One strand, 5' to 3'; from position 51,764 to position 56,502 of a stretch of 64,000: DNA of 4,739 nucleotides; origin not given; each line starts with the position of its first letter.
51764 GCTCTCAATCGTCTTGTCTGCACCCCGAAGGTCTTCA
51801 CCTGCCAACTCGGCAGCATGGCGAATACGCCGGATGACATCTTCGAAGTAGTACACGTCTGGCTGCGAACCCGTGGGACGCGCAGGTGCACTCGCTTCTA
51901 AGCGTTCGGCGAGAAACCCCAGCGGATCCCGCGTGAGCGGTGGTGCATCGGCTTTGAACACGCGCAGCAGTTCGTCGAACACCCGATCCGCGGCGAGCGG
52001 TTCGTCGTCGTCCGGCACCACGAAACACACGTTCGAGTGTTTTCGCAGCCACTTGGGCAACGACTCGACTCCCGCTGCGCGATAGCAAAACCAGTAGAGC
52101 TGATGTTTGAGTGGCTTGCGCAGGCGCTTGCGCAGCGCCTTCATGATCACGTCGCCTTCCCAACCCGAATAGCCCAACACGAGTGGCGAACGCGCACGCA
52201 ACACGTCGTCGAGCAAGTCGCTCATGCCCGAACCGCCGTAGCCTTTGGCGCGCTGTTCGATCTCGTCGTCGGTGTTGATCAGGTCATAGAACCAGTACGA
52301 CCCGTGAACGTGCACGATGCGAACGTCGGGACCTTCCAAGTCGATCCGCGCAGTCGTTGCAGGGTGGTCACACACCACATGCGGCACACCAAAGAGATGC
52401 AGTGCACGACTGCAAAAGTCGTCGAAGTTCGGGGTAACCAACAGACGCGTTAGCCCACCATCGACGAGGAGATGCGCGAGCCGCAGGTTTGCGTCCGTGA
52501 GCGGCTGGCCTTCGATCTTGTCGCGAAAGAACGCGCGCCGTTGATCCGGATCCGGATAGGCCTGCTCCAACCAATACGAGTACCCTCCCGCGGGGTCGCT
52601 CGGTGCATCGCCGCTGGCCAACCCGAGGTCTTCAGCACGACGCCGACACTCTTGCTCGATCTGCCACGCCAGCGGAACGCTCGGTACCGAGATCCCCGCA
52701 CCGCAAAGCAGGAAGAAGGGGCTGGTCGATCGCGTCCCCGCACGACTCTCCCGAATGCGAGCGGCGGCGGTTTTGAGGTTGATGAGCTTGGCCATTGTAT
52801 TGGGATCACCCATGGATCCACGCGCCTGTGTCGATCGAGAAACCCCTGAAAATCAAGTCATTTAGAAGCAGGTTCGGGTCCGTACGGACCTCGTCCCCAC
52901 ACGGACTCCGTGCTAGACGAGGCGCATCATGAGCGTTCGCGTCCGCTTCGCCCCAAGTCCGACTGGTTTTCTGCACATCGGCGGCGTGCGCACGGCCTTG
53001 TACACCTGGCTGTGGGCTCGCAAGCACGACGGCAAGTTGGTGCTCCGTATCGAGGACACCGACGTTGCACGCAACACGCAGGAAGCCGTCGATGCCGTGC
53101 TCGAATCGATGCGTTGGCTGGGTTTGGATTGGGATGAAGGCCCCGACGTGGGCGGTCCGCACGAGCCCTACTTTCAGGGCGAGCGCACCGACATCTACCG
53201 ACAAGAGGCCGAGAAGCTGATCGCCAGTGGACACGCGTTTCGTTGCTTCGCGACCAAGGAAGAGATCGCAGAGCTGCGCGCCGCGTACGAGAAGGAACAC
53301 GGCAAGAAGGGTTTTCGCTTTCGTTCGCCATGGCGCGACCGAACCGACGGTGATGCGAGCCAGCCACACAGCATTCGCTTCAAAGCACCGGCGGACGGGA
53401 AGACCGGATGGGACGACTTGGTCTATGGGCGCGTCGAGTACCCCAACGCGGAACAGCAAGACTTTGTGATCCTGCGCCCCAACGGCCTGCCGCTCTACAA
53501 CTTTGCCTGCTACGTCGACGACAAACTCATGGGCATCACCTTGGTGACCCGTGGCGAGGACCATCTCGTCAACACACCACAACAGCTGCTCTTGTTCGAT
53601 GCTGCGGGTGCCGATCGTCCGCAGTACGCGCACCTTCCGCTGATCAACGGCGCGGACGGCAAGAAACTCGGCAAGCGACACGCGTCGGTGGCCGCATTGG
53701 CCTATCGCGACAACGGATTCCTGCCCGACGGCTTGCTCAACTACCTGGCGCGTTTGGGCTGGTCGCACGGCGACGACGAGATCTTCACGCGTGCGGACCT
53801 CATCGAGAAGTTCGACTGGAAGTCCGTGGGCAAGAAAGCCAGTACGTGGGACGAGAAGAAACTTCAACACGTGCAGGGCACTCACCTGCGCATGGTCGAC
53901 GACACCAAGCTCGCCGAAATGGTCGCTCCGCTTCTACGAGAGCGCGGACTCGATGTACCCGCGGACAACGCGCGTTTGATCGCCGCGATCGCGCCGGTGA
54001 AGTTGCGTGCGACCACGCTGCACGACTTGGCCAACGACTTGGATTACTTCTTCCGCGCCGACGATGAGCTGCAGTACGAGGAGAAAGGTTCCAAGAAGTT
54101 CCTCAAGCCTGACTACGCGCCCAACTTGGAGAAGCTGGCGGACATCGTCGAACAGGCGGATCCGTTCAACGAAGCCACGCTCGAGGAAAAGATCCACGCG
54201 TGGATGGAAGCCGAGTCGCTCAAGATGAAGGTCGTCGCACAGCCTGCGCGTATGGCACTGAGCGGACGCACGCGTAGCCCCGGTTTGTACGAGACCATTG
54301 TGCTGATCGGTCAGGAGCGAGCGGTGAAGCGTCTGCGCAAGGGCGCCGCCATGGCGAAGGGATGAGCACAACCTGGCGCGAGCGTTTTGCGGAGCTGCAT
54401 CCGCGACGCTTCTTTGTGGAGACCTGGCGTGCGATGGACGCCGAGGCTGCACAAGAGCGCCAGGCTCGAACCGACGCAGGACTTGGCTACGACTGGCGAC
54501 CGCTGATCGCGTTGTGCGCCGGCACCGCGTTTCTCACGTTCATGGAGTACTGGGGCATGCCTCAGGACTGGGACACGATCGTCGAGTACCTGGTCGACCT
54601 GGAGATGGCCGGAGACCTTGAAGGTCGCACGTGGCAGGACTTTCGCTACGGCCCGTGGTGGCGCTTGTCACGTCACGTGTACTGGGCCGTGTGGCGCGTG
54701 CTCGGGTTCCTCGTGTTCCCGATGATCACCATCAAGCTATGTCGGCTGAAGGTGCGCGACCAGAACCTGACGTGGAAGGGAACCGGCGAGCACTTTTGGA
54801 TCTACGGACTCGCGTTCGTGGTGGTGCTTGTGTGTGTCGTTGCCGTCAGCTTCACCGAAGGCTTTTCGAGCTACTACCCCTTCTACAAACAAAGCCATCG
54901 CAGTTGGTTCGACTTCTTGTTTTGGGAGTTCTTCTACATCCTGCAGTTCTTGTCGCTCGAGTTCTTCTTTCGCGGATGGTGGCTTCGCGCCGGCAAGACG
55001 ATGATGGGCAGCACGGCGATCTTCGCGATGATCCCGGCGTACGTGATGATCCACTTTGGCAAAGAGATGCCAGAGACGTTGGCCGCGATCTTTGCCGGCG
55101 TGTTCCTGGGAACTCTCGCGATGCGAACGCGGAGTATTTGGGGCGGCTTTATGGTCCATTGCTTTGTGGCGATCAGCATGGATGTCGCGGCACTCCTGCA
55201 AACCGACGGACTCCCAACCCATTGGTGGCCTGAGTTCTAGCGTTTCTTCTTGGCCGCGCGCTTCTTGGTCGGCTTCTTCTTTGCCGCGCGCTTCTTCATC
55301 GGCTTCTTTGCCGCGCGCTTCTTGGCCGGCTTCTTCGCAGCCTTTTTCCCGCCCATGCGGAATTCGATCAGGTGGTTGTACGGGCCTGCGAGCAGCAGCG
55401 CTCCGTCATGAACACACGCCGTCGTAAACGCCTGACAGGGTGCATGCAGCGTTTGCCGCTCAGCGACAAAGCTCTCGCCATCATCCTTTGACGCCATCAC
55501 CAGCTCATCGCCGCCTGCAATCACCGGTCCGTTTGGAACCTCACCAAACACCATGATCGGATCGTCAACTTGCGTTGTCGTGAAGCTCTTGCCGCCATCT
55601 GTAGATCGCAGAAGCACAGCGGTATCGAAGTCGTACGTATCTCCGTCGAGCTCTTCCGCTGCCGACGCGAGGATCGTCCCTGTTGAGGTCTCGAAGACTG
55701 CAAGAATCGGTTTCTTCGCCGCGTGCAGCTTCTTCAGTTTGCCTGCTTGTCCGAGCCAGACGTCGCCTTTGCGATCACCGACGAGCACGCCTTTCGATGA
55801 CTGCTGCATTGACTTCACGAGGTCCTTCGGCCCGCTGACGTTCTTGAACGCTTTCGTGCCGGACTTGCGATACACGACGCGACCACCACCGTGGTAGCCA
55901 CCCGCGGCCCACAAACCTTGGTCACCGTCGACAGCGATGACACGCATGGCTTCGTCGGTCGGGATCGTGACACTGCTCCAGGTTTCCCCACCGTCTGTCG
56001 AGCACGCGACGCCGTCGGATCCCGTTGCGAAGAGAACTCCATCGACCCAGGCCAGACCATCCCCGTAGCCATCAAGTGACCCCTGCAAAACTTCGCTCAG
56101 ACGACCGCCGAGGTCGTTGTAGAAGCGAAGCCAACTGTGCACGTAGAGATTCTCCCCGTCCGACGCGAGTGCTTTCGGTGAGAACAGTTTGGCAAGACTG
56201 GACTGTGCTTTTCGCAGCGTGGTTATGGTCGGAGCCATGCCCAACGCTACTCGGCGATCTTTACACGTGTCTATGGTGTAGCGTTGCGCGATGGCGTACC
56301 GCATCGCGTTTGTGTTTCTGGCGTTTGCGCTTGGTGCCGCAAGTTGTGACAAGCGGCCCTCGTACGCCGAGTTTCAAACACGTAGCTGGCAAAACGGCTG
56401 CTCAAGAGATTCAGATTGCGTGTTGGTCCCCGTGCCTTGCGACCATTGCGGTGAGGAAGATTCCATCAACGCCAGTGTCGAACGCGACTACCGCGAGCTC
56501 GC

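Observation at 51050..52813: Stand-alone SIR2_2-like protein with a C-terminal helical (TPR-like) domain beside an IS element: candidate single-gene anti-phage/abortive-infection module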

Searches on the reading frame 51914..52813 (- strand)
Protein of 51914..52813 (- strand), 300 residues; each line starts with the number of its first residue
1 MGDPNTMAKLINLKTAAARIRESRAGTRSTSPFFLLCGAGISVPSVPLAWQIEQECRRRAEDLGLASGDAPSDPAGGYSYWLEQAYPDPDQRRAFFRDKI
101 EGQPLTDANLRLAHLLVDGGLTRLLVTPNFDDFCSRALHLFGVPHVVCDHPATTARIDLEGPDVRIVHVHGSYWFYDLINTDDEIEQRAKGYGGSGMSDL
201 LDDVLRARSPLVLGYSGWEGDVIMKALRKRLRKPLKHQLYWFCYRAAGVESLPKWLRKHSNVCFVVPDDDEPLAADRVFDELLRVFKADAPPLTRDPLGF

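Call 55: search_solved_structures(query=A4, max_evalue=0.01, show_alignments=4)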
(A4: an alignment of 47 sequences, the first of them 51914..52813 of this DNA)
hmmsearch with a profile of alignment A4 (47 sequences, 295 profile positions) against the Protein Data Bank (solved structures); distinct sequences matched with E-value up to 0.01: 8.
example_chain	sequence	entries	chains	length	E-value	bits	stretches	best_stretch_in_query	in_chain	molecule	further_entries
8jkz_A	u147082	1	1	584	5.4e-13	52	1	51-241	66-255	Sir2 superfamily protein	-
8jl0_A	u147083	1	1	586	5.4e-13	52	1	51-241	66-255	Sir2 superfamily protein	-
8in8_B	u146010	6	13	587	5.5e-13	52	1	51-241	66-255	Sir2 superfamily protein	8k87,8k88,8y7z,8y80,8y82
4rsi_A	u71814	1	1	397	0.0014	21.1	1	94-155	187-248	Structural maintenance of chromosomes protein 2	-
8zsf_D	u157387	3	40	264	0.0038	19.6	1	118-169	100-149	Sir2 family NAD-dependent protein deacetylase | KomC, SIR2 domain protein, NADase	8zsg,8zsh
7qen_A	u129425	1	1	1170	0.0048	19.3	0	94-155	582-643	Structural maintenance of chromosomes protein 2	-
6yvd_C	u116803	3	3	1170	0.0048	19.3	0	94-155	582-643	Structural maintenance of chromosomes protein 2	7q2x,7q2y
6yvu_A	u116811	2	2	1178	0.0049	19.3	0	94-155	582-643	Structural maintenance of chromosomes protein 2,Structural maintenance of chromosomes prot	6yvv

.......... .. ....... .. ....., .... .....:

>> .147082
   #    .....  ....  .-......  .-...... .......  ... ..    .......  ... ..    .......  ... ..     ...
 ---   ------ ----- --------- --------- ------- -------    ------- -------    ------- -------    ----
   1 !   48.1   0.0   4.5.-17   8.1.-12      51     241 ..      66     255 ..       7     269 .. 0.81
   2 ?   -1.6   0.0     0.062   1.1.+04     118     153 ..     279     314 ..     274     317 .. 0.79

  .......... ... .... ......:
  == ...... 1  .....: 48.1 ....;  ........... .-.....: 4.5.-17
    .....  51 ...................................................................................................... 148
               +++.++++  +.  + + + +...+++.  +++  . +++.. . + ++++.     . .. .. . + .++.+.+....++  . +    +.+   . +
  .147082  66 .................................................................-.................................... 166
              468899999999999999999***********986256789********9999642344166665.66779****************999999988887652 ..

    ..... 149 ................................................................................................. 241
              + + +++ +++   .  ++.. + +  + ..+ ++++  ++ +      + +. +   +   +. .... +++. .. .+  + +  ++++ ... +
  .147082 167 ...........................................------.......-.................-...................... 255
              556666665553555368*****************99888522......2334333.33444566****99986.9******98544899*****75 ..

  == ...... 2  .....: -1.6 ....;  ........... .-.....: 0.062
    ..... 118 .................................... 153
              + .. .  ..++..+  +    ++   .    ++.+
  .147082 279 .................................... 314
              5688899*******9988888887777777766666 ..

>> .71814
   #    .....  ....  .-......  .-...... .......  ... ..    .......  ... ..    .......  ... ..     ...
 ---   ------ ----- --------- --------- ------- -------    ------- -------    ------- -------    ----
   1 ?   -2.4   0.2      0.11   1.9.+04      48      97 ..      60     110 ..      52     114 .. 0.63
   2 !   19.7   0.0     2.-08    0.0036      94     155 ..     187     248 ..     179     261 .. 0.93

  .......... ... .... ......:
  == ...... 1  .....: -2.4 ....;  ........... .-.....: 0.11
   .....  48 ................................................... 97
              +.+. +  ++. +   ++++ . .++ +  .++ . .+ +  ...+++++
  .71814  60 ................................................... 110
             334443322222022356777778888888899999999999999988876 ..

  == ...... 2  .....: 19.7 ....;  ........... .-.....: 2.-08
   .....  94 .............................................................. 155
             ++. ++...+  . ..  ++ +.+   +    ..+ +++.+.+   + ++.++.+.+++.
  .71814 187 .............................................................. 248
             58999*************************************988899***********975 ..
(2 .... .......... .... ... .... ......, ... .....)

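Call 57: find_related_loci(query=A4, collection=viral_contigs, flank=5000)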
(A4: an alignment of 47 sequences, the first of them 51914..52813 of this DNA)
Query A4 (300 aa) in viral_contigs; peptide patterns used: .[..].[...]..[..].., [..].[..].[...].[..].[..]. (x = any residue, [..] = any of these).
39 stretches matched a pattern; 1 encode a relative of the query (tblastn E <= 1e-3); 1 distinct loci.
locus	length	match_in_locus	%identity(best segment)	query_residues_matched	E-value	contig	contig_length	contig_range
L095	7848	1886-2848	40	11-300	1e-78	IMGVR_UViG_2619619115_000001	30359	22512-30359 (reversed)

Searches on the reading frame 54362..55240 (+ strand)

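Call 26: search_protein_families(library=pfam, proteins=[window:54362-55240:+], max_evalue=0.01)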
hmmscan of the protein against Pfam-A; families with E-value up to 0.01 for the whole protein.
window:54362-55240:+ (292 aa): 1 family
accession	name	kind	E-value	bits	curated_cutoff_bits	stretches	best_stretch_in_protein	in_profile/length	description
PF02517.21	Rce1-like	-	1.5e-07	32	22.4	1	184-269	4-90/93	Type II CAAX prenyl endopeptidase Rce1-like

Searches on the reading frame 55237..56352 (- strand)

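Call 26: search_protein_families(library=pfam, proteins=[window:55237-56352:-], max_evalue=0.01)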
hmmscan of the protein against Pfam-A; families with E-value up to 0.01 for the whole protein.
window:55237-56352:- (371 aa): 1 family
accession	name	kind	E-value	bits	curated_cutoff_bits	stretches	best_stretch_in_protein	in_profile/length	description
PF02012.26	BNR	-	8.5e-06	25.4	27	0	117-126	2-11/12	BNR/Asp-box repeat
